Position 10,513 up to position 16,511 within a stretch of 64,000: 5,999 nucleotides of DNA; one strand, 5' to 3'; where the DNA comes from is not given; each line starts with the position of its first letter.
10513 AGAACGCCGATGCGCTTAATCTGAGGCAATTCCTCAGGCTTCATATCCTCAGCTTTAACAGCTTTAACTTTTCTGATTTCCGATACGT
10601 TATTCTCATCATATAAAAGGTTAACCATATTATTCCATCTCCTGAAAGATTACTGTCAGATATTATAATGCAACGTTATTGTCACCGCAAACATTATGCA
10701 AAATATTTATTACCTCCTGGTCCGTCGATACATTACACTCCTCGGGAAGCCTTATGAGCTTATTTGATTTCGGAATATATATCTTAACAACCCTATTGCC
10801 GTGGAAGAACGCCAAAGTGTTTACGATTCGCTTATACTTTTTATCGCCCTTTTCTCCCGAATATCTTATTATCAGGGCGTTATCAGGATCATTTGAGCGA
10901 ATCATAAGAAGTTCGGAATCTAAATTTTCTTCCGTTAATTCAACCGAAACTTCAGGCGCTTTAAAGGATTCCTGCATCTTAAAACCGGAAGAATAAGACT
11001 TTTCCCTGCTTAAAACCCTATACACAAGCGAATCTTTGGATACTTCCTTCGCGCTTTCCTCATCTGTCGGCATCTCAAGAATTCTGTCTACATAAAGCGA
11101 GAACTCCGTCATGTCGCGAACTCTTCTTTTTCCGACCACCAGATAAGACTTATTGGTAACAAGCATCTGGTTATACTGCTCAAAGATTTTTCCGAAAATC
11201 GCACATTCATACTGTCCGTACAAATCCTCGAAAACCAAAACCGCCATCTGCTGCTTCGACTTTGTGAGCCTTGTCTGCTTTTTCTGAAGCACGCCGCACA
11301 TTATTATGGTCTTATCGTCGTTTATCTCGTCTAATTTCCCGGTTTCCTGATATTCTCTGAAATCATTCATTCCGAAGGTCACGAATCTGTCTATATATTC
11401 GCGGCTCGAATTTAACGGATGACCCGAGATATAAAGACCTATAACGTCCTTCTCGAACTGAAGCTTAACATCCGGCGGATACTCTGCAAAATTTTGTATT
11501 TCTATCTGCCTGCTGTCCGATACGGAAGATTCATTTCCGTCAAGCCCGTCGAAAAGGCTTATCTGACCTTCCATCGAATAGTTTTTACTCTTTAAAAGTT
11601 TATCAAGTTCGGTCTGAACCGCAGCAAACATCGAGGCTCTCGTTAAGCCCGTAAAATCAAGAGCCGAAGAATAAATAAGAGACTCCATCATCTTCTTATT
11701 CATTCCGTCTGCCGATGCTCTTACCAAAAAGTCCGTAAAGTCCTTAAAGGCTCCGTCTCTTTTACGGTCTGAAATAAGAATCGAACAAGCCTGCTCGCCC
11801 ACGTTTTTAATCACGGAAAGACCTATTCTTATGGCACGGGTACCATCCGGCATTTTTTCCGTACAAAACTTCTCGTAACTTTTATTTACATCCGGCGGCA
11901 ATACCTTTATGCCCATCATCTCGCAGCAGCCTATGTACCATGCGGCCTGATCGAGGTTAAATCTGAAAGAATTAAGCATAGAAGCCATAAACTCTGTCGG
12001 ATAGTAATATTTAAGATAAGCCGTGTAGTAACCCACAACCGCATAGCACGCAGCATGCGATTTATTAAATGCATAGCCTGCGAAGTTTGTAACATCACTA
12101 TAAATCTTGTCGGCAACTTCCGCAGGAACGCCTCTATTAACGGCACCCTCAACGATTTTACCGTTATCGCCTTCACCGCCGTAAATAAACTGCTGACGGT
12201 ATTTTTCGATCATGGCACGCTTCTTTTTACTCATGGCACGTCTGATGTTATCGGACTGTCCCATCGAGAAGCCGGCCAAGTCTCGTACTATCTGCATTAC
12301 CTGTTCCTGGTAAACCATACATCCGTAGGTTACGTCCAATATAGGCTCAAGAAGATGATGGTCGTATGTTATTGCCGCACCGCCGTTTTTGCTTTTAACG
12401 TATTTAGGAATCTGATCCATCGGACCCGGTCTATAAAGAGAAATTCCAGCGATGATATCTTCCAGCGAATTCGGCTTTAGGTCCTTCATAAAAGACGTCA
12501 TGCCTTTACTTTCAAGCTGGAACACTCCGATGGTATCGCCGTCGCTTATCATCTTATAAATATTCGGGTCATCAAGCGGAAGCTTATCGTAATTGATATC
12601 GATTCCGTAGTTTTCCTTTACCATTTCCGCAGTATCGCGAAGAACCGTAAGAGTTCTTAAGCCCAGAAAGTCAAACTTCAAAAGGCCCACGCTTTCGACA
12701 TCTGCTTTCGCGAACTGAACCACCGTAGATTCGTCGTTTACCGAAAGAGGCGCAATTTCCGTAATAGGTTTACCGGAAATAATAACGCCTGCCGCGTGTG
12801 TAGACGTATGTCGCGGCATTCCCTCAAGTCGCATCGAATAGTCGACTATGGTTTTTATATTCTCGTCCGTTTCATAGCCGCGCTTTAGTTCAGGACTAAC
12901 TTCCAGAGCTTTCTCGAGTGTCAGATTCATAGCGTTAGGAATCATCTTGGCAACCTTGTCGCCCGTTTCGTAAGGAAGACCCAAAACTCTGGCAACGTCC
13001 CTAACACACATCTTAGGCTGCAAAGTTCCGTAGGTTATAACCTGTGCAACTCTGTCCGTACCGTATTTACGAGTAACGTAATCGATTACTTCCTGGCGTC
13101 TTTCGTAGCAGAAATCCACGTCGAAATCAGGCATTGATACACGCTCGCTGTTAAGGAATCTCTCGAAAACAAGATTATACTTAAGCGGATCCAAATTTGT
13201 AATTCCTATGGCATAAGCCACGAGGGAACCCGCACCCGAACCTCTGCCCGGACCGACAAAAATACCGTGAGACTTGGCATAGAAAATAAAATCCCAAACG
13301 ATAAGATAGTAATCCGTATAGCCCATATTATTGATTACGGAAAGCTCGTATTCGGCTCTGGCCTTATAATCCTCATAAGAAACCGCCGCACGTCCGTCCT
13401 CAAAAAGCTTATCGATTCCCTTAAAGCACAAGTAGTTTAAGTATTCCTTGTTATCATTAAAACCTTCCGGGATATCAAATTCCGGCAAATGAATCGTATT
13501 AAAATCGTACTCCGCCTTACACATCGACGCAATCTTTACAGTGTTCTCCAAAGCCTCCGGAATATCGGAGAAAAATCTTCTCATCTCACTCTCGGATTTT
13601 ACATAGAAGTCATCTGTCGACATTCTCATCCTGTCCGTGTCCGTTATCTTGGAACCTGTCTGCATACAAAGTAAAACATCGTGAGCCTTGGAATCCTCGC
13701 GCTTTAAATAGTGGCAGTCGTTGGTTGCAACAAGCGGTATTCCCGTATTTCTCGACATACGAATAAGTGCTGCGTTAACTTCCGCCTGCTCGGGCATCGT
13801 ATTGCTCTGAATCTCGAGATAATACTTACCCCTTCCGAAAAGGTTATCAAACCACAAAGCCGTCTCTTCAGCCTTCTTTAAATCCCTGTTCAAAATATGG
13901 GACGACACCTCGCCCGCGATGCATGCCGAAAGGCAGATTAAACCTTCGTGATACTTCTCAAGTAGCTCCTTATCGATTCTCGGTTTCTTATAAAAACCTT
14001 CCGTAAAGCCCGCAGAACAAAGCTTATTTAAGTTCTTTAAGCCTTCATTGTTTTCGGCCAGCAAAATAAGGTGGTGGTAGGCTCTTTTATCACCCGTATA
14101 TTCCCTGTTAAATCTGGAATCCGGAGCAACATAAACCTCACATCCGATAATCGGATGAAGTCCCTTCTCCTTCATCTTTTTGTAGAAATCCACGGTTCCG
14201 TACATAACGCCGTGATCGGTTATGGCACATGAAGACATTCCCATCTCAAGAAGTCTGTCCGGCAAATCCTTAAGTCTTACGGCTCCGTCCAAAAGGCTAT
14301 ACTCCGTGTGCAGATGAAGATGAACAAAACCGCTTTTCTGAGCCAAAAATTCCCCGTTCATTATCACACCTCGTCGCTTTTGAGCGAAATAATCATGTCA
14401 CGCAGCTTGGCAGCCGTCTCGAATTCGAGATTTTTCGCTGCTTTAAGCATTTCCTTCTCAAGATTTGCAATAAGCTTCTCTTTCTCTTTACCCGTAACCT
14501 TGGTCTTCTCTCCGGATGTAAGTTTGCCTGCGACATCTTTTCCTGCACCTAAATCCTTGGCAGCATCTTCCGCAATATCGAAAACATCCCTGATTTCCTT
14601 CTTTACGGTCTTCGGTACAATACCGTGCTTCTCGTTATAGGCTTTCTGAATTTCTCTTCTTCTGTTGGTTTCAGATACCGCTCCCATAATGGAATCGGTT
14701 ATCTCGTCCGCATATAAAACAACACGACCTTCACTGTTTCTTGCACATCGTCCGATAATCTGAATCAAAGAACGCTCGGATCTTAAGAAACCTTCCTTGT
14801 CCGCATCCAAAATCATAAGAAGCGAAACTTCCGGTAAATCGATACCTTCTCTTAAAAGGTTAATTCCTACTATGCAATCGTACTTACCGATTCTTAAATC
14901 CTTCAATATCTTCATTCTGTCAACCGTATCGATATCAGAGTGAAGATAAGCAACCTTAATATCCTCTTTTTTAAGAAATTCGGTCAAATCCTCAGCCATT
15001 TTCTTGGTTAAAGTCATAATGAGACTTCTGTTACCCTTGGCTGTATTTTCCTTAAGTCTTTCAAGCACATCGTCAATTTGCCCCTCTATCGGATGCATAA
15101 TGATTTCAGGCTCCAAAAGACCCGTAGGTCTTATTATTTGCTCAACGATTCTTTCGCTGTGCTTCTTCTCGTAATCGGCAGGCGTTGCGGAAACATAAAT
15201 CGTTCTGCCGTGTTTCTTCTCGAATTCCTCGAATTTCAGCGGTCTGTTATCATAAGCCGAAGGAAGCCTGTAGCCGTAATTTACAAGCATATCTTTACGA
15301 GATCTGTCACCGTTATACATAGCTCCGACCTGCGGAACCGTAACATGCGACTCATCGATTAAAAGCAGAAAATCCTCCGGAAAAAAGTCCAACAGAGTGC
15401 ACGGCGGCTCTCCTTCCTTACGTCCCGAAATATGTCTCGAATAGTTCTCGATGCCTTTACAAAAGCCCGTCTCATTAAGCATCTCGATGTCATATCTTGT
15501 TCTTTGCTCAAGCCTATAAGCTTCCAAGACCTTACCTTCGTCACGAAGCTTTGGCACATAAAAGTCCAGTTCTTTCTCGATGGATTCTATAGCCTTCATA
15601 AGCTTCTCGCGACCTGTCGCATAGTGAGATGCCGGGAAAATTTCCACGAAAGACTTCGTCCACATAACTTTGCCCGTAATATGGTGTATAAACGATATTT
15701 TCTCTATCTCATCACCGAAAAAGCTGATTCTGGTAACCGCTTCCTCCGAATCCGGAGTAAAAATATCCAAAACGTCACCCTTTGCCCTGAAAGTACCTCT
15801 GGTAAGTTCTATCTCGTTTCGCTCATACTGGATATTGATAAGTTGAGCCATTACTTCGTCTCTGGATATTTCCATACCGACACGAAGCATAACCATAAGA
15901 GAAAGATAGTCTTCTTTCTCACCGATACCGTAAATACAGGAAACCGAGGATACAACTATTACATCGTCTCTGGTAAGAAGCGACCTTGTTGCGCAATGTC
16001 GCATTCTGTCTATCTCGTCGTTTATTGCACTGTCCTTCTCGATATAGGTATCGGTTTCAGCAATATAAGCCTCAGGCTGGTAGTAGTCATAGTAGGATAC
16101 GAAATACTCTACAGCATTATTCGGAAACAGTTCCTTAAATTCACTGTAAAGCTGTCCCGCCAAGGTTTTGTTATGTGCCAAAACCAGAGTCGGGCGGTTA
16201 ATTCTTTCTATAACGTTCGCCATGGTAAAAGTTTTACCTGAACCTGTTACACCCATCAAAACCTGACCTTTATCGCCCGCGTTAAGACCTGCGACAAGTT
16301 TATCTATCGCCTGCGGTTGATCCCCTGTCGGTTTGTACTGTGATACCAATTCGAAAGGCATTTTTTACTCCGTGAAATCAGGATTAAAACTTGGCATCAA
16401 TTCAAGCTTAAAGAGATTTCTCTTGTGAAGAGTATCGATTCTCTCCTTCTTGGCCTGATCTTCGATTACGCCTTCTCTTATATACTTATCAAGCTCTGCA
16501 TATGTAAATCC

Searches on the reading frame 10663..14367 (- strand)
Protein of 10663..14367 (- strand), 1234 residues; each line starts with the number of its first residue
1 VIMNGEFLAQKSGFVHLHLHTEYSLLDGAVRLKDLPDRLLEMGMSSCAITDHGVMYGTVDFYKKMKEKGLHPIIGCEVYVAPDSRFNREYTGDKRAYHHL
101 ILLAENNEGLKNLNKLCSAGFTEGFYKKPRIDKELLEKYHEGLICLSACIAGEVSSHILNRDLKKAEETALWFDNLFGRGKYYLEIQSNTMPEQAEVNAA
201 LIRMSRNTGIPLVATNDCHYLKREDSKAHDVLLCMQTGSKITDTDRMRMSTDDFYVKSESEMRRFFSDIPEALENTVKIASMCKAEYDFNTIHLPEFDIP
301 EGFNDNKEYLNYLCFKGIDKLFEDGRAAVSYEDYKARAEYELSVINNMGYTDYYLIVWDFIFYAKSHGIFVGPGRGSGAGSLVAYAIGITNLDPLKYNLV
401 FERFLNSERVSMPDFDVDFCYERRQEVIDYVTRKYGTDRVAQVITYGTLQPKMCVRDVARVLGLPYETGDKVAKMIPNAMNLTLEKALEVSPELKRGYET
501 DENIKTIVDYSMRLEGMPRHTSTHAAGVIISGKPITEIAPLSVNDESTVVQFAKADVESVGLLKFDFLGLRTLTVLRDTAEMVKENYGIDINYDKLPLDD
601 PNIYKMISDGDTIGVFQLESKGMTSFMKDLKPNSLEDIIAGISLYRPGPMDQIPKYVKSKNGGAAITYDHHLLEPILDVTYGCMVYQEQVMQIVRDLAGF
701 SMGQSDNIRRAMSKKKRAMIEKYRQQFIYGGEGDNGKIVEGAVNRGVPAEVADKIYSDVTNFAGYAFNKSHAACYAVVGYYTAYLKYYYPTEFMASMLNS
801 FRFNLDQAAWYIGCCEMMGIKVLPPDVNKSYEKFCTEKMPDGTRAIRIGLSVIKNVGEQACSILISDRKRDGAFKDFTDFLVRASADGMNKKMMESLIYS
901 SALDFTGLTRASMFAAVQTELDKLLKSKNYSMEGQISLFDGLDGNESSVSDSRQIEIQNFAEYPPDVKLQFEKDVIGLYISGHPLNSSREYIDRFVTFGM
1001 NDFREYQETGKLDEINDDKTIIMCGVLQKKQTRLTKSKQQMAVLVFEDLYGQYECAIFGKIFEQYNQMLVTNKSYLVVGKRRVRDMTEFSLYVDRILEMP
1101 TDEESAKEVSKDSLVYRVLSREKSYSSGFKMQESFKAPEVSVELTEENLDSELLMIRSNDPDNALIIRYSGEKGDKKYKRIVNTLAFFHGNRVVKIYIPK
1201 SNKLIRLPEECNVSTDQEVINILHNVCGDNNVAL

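Call 61: search_protein_families(library=pfam, proteins=[window:10663-14367:-], max_evalue=0.00001)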
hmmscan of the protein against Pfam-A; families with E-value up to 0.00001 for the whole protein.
window:10663-14367:- (1234 aa): 5 families
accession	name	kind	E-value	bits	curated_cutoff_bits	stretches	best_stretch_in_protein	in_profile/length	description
PF07733.18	DNA_pol3_alpha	-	3.1e-101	338.8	23.9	1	308-569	1-260/260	Bacterial DNA polymerase III alpha NTPase domain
PF17657.6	DNA_pol3_finger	-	4.2e-63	212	22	1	572-731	1-162/166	Bacterial DNA polymerase III alpha subunit finger domain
PF02811.25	PHP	-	2.6e-56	190.9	26.4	1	16-188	1-163/164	PHP domain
PF14579.12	HHH_6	-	1.9e-23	82.9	25.6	1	819-912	1-89/90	Helix-hairpin-helix motif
PF01336.31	tRNA_anti-codon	-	2.9e-06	27.6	27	0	1023-1096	3-72/75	OB-fold nucleic acid binding domain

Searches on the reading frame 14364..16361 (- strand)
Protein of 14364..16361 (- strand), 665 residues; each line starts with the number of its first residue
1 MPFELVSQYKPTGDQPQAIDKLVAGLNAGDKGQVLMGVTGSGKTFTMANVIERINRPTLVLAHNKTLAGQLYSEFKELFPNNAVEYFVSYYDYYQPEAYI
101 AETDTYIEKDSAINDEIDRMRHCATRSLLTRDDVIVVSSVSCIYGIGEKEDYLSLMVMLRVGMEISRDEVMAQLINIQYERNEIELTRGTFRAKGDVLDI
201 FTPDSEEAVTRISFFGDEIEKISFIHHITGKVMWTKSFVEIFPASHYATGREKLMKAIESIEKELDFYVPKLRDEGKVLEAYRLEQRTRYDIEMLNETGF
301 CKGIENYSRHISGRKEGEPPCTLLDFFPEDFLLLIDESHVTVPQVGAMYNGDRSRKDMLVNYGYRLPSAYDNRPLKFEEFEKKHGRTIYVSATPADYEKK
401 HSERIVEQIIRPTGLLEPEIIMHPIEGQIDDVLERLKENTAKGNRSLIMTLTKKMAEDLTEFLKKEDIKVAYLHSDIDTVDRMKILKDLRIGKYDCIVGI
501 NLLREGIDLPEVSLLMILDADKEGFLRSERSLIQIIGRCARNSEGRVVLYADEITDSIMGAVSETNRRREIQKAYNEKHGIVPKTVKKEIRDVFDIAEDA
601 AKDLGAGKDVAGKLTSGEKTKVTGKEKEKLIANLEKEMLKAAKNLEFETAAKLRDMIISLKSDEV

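Call 61: search_protein_families(library=pfam, proteins=[window:14364-16361:-], max_evalue=0.00001)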
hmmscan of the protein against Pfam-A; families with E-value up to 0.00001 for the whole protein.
window:14364-16361:- (665 aa): 6 families
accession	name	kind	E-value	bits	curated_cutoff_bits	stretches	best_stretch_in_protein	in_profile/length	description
PF17757.6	UvrB_inter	-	2.7e-29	101.6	22.9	1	158-247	2-91/91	UvrB interaction domain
PF12344.14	UvrB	-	6.8e-22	77.5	27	1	549-591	1-43/43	Ultra-violet resistance protein B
PF00271.37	Helicase_C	-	3.1e-21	76.1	23.5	1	433-542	7-109/110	Helicase conserved C-terminal domain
PF04851.21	ResIII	-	1.1e-13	51.8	22.5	1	10-85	3-83/164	Type III restriction enzyme, res subunit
PF02151.25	UVR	-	1.2e-10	41.2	21.5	1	628-662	1-35/36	UvrB/uvrC motif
PF00270.35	DEAD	-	3.4e-07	30.6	26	0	14-89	3-81/167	DEAD/DEAH box helicase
